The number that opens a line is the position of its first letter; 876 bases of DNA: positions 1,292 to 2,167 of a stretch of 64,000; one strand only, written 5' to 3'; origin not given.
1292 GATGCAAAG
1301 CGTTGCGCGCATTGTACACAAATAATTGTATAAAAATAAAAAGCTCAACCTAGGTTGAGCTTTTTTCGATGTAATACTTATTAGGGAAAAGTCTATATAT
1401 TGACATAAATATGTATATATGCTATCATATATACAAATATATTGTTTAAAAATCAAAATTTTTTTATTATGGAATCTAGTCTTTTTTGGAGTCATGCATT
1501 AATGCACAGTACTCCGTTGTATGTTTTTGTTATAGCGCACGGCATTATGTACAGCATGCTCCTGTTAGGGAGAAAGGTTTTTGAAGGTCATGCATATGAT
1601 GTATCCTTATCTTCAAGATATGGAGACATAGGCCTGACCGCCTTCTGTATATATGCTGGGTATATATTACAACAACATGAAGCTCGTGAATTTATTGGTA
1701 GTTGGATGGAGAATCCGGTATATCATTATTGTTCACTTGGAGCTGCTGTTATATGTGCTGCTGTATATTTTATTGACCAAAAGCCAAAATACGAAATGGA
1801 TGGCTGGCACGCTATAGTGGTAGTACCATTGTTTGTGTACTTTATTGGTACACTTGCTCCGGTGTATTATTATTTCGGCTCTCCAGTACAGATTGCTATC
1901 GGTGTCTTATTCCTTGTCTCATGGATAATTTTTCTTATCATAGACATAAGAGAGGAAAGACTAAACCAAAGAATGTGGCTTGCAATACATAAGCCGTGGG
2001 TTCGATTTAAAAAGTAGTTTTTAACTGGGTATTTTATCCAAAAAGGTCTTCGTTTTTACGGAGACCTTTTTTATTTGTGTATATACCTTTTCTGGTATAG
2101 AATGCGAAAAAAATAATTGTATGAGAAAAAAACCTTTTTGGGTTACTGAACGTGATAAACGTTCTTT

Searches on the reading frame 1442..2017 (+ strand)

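Call 9: search_protein_families(library=pfam, proteins=[window:1442-2017:+])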
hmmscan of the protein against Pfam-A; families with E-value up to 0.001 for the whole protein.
window:1442-2017:+ (191 aa): 0 families

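Call 66: search_protein_families(library=pfam, proteins=[window:1469-2017:+], max_evalue=5)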
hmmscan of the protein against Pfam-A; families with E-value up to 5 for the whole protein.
window:1469-2017:+ (182 aa): 5 families
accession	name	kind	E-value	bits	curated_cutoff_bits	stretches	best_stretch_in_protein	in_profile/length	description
PF24677.1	DUF7657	-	0.01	15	26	1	76-171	157-244/401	Domain of unknown function (DUF7657)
PF20990.2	DUF2207_C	-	0.07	13.2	33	1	101-166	126-193/247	Predicted membrane protein (DUF2207) C-terminal domain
PF10864.13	DUF2663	-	0.14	13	25.2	1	54-110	28-83/127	Protein of unknown function (DUF2663)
PF19744.4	DUF6232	-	1.1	10.2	27.4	1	114-173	41-88/117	Family of unknown function (DUF6232)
PF04246.17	RseC_MucC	-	1.6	9.1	24.4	1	118-168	72-121/130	Positive regulator of sigma(E), RseC/MucC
